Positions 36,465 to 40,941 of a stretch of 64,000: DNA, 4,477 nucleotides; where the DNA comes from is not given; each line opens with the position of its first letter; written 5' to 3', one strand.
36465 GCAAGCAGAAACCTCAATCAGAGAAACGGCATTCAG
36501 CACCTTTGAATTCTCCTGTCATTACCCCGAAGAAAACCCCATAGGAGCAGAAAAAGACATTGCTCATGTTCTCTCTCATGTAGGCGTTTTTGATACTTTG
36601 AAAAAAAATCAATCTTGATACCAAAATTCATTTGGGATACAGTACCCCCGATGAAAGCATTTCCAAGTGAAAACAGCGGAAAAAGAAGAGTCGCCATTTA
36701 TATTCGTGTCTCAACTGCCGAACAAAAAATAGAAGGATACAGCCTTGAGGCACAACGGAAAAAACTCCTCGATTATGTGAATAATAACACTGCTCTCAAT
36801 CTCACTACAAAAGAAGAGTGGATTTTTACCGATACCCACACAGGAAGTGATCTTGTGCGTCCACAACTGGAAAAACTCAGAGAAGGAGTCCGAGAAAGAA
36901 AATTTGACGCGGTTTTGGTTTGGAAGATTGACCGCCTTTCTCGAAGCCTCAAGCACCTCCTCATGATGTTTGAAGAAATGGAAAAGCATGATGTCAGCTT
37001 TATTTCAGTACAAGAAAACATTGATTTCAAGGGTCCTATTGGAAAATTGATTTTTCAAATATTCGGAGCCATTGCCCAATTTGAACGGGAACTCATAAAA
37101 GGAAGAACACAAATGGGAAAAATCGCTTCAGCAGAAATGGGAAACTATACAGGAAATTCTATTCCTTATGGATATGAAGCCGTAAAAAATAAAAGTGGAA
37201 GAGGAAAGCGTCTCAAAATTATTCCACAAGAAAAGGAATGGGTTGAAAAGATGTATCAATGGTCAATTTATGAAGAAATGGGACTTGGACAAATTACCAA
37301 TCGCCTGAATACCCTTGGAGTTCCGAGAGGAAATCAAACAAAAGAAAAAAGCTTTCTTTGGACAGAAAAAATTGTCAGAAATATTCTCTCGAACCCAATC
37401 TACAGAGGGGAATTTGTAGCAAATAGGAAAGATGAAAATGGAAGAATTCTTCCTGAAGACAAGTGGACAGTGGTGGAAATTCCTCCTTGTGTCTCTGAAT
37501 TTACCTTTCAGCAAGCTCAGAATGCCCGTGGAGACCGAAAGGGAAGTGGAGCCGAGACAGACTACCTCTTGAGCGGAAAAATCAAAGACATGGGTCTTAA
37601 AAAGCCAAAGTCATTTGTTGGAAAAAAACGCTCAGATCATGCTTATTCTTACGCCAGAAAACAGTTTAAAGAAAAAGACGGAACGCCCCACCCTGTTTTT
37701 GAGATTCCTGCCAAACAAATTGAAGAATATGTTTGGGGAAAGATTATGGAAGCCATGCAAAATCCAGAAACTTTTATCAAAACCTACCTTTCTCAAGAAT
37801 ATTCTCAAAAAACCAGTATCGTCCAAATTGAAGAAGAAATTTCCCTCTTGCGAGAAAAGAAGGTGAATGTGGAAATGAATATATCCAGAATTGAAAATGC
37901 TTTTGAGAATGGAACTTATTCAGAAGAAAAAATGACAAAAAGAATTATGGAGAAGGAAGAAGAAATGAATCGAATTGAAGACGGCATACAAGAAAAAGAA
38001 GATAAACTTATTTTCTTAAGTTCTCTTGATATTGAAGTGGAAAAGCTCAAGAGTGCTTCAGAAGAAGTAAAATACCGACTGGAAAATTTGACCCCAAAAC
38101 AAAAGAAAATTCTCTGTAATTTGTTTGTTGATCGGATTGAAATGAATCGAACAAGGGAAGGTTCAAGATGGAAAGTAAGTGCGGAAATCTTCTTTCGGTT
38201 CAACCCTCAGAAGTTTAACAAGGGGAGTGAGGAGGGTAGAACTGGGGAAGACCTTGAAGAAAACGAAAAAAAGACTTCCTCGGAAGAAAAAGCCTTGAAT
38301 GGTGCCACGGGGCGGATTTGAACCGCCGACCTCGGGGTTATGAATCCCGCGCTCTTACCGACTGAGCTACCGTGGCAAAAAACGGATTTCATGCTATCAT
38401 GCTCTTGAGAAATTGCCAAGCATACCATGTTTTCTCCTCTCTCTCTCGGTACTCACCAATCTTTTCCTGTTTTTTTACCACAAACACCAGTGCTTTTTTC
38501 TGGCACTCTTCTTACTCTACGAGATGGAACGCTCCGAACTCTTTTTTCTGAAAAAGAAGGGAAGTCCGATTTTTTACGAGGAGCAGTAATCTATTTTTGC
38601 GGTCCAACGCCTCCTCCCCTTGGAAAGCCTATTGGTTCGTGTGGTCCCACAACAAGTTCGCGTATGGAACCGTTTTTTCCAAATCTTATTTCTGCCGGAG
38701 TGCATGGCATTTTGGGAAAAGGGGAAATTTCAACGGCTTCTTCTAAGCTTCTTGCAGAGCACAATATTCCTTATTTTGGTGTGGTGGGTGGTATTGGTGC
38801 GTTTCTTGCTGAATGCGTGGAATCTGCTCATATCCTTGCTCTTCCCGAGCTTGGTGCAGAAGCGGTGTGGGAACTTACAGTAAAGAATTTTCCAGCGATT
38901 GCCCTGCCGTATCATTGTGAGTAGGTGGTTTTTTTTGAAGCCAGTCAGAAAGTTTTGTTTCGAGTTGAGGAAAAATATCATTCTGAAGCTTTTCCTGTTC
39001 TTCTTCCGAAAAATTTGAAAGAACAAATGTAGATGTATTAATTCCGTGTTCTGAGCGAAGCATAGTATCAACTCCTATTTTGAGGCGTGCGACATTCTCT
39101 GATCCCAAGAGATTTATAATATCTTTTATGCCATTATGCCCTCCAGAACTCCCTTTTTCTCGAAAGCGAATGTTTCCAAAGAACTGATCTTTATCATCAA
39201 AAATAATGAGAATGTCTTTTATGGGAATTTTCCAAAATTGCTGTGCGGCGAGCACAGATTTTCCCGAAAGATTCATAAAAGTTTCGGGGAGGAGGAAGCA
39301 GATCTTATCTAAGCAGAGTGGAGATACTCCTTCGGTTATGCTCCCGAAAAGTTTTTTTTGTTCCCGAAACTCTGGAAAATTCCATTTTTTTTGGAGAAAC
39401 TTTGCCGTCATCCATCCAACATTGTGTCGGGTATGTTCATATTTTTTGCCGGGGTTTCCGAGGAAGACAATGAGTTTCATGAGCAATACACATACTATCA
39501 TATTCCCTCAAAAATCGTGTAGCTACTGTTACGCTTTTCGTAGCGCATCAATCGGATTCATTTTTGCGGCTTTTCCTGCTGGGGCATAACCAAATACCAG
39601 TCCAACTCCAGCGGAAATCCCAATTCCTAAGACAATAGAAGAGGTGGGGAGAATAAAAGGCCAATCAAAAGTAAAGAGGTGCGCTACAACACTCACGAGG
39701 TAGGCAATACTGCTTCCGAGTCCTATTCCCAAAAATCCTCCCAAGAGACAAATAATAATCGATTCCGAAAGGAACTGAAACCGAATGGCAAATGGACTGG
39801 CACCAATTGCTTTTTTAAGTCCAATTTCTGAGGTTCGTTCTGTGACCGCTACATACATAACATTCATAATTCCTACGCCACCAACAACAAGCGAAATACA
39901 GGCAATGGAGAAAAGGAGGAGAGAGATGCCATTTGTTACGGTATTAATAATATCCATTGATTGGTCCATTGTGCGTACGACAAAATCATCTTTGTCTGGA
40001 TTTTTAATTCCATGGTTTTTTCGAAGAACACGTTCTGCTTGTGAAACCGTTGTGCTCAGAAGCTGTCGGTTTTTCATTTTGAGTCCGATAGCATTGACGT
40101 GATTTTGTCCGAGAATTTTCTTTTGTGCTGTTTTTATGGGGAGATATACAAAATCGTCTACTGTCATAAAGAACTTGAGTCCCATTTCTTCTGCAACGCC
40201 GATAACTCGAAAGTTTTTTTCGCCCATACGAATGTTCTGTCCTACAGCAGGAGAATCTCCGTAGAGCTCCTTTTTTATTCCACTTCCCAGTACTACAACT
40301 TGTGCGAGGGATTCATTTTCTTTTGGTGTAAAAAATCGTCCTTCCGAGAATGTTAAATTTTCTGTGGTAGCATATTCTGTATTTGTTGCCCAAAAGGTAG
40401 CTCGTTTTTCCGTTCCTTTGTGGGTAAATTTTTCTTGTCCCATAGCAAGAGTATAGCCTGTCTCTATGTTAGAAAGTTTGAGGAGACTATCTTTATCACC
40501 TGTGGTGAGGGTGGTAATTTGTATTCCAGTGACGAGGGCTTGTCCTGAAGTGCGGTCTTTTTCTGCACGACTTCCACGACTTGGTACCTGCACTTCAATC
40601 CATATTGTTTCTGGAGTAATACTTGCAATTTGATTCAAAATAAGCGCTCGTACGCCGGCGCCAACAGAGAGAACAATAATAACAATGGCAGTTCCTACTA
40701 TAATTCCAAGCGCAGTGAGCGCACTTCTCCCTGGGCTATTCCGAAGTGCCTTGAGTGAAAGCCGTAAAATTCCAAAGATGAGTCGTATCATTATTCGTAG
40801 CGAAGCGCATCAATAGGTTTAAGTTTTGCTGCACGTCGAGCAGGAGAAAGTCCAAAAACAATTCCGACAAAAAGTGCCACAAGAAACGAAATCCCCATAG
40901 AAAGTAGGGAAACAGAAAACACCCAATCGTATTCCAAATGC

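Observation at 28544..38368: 9.8-kb island at tRNA(CAT), bounded by a 32-nt repeat of the tRNA D-arm/anticodon segment and driven by a serine recombinase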

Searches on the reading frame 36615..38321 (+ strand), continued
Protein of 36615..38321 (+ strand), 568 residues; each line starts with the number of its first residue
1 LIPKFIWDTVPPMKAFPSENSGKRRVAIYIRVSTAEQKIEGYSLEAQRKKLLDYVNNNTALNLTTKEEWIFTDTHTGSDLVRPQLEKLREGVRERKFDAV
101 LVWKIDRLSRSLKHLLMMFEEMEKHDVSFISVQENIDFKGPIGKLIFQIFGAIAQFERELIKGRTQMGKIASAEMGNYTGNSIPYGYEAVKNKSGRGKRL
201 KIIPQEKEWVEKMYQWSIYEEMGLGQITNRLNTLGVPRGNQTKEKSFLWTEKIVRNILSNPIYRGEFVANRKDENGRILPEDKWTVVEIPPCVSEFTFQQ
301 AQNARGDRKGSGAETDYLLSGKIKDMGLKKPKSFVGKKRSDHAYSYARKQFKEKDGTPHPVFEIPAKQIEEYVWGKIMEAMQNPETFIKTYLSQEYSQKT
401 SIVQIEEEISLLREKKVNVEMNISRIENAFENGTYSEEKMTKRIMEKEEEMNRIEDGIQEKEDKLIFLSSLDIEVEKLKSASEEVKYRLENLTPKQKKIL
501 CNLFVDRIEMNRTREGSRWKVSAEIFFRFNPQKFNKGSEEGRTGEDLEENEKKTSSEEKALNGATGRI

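Call 104: fold_search(model_id=the predicted structure, library=pdb)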
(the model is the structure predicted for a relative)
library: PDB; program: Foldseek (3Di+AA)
matches with E <= 10: 800; with E <= 0.001: 48
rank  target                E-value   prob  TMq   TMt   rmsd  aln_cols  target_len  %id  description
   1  9y66_A                1.2e-21  1.00  0.31  0.33  16.6       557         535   18  attLsym bound serine integrase complex in the dimeric state (released 2026-02-04)
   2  9dxd_A                2.9e-21  1.00  0.32  0.35  29.4       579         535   16  attLmm bound serine integrase and RDF complex in the pre-rotation state (released 2026-01-21)
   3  9dxh_A                5.3e-21  1.00  0.30  0.33  14.9       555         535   18  attPmm and attBmm bound serine integrase complex in the pre-rotation state (released 2026-01-21)
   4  9y66_C                1.3e-20  1.00  0.26  0.29  34.2       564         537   17  attLsym bound serine integrase complex in the dimeric state (released 2026-02-04)
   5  9dxf_A                6.3e-20  1.00  0.31  0.34  29.1       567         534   16  attLmm bound serine integrase and RDF complex in the post-rotation state (released 2026-01-21)
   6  9rah_A                4.1e-18  1.00  0.23  0.23  34.0       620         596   17  Autoinhibited PhiC31 integrase-attL complex (released 2026-02-11)
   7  9rah_B                3.9e-17  1.00  0.29  0.29  21.0       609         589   18  Autoinhibited PhiC31 integrase-attL complex (released 2026-02-11)
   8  9iu2_A                1.1e-16  1.00  0.30  0.35  15.7       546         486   16  Cryo-EM structure of the large serine recombinase Bxb1 in complex with attP and attB (GT/TT CDN) in the pre-strand exc (released 2026-03-04)
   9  9rad_A                1.3e-12  1.00  0.21  0.27  21.9       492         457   16  PhiC31 integrase-attL complex: B-bound subregion (released 2026-02-11)
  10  9u2s_A                2.1e-10  1.00  0.22  0.33  21.9       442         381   17  PhiC31 integrase-attB-attP synaptic complex: attB-bound dimer subregion (released 2026-02-11)
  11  4bqq_B                2.2e-10  1.00  0.28  0.43   9.0       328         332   16  Protein crystal structure of the N-terminal and recombinase domains of the Streptomyces temperate phage serine recombi (released 2013-06-12)
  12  9rae_B                3.1e-10  1.00  0.27  0.33  16.0       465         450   16  PhiC31 integrase-attL complex: P'-bound subregion (released 2026-02-11)
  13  4bqq_A                4.8e-10  1.00  0.18  0.30  23.2       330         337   17  Protein crystal structure of the N-terminal and recombinase domains of the Streptomyces temperate phage serine recombi (released 2013-06-12)
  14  3bvp_A                1.3e-09  1.00  0.21  0.87   2.1       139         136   40  Crystal Structure of the N-terminal Catalytic Domain of TP901-1 Integrase (released 2008-08-12)
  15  3bvp_B                1.9e-09  1.00  0.21  0.88   1.9       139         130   39  Crystal Structure of the N-terminal Catalytic Domain of TP901-1 Integrase (released 2008-08-12)
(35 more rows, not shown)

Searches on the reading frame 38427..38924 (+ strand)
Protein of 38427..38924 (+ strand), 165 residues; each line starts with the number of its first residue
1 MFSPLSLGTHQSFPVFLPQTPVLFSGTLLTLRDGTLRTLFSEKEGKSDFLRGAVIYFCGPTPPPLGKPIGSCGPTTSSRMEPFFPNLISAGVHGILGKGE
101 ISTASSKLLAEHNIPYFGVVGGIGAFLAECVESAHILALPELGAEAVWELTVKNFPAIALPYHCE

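Call 17: find_encoding_contigs(protein=window:38427-38924:+, flank=10000, max_places=10)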
Protein window:38427-38924:+ (165 aa): no gene with exactly this product is on record in the collection.

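Call 45: search_protein_families(library=ncbifam, proteins=[window:38427-38924:+], max_evalue=0.01)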
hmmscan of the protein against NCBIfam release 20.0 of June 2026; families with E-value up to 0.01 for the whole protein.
window:38427-38924:+ (165 aa): 8 families
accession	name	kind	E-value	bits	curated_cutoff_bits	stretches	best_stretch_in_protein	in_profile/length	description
NF005310.0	PRK06842.1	equivalog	1.5e-29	103.1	238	1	22-159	23-163/185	Fe-S-containing hydro-lyase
TIGR00723.1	ttdB_fumA_fumB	subfamily_domain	3.4e-28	98.7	145.15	1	22-158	12-156/169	FumA C-terminus/TtdB family hydratase beta subunit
NF006253.0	PRK08395.1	equivalog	1.9e-21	76.5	244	1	22-158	23-152/166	fumarate hydratase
NF011919.0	PRK15390.1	equivalog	7.1e-18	64.1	1105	1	24-160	385-526/548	class I fumarate hydratase FumA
NF011920.0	PRK15391.1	subfamily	7.4e-18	64.1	1094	1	24-160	385-526/548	class I fumarate hydratase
NF004708.0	PRK06043.1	equivalog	7.7e-17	61.5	269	1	22-158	23-165/192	fumarate hydratase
NF011921.0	PRK15392.1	equivalog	1.6e-16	60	1060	1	36-160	399-525/550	class I fumarate hydratase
NF006082.0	PRK08228.1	equivalog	8.9e-11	41.6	264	1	23-157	25-166/205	L(+)-tartrate dehydratase subunit beta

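Call 48: find_homologous_proteins(query=window:38427-38924:+, max_evalue=1e-20)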
Query window:38427-38924:+ (165 aa): 620 proteins with E <= 1e-20 among 705 candidates; the best 120 are listed.
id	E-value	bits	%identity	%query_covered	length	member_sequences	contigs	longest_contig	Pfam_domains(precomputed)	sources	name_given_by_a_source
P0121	3.7e-105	367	99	100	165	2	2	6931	PF05683.18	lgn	-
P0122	1.4e-73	264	77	96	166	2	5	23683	PF05683.18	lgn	-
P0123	6.3e-47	177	54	94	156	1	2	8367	PF05683.18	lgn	-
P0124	2.4e-45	172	56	93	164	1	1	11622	PF05683.18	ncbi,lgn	-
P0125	2.1e-44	169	49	97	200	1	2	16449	PF05683.18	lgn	-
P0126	2.9e-44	169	53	92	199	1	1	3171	PF05683.18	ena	-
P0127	1.4e-43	166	52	92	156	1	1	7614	PF05683.18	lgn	-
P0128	1.7e-43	166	53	92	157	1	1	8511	PF05683.18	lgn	-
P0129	3.7e-43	165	51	93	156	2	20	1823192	PF05683.18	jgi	jgi:fumarate hydratase subunit beta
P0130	4.1e-43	165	50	92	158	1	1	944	PF05683.18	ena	-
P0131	5.3e-42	161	49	93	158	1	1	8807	PF05683.18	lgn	-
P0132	5.3e-42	161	49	91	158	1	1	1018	PF05683.18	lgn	-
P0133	1.7e-41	160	50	92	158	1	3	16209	PF05683.18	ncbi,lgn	-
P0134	4.4e-40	155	51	93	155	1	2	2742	PF05683.18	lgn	-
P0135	7.1e-40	154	54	83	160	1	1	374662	PF05683.18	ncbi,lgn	-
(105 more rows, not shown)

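Call 49: find_encoding_contigs(protein=P0121, flank=10000, max_places=10)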
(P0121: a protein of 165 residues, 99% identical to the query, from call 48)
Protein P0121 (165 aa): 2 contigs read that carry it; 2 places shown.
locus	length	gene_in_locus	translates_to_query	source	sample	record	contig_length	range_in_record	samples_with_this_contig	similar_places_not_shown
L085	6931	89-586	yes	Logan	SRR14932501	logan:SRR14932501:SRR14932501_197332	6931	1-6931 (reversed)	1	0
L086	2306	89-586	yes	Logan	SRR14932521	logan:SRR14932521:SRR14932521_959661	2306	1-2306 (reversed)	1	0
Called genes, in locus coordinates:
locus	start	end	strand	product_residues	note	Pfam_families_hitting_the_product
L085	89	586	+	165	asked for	PF05683:Fumerase_C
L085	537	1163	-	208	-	PF01195:Pept_tRNA_hydro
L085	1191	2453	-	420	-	PF12704:MacB_PCD, PF02687:FtsX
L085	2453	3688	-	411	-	PF12704:MacB_PCD, PF02687:FtsX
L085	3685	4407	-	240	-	PF00005:ABC_tran, PF13304:AAA_21 (faint)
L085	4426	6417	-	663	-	PF25973:BSH_CzcB (faint), PF25954:Beta-barrel_RND_2 (weak), PF25990:Beta-barrel_YknX (weak), PF26002:Beta-barrel_AprE (faint), PF25967:RND-MFP_C (faint), PF25989:YknX_C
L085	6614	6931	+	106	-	?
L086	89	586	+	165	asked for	PF05683:Fumerase_C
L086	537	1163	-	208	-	PF01195:Pept_tRNA_hydro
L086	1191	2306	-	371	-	?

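Call 50: find_encoding_contigs(protein=P0122, flank=10000, max_places=10)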
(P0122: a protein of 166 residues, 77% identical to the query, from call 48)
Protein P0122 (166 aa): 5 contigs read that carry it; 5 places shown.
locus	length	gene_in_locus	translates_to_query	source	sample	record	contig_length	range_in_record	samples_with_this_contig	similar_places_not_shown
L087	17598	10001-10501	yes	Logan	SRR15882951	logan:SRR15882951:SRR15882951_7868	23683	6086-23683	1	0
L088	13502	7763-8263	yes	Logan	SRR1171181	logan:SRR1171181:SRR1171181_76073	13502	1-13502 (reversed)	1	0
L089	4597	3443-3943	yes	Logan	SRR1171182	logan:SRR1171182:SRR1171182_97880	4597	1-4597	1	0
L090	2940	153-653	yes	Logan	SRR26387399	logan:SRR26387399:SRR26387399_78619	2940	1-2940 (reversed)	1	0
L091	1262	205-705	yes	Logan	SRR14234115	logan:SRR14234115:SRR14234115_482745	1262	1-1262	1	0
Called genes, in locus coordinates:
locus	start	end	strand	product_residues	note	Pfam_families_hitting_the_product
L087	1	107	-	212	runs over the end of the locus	-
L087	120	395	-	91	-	PF01016:Ribosomal_L27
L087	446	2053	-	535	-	-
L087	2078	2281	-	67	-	-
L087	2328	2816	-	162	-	PF02464:CinA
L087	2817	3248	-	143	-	PF00692:dUTPase, PF22769:DCD (weak)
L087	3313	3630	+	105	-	-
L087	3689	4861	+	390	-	-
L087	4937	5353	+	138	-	PF18895:T4SS_pilin (weak)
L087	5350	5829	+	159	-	-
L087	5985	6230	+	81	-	PF18895:T4SS_pilin (weak)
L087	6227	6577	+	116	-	-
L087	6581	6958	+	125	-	PF18895:T4SS_pilin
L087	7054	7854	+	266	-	PF01978:TrmB, PF01047:MarR (weak), PF12802:MarR_2 (weak)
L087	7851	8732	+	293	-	PF01509:TruB_N, PF09157:TruB-C_2 (faint)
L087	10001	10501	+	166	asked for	PF05683:Fumerase_C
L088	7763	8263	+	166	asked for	PF05683:Fumerase_C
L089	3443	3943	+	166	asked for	PF05683:Fumerase_C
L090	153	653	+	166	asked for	PF05683:Fumerase_C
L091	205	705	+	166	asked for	PF05683:Fumerase_C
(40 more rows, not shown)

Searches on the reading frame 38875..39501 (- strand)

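Call 8: search_protein_families(library=pfam, proteins=[window:38875-39501:-], max_evalue=0.01)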
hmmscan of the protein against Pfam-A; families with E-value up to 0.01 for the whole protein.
window:38875-39501:- (208 aa): 1 family
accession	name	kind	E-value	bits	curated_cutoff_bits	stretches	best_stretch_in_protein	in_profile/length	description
PF01195.25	Pept_tRNA_hydro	-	1.2e-49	169.1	27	1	10-190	1-173/183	Peptidyl-tRNA hydrolase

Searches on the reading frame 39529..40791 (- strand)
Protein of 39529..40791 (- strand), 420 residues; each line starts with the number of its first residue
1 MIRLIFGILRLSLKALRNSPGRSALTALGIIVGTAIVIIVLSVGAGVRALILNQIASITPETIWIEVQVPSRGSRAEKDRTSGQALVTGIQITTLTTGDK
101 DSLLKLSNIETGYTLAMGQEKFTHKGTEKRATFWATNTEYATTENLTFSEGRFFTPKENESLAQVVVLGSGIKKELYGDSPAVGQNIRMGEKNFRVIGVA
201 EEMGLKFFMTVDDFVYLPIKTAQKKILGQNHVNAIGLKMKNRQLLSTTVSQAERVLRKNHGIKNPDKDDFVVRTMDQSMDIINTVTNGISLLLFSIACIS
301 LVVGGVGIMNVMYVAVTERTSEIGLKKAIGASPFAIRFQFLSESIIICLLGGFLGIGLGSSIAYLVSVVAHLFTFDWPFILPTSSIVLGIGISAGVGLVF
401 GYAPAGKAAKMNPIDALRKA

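Call 33: find_encoding_contigs(protein=window:39529-40791:-, flank=10000, max_places=10)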
Protein window:39529-40791:- (420 aa): no gene with exactly this product is on record in the collection.
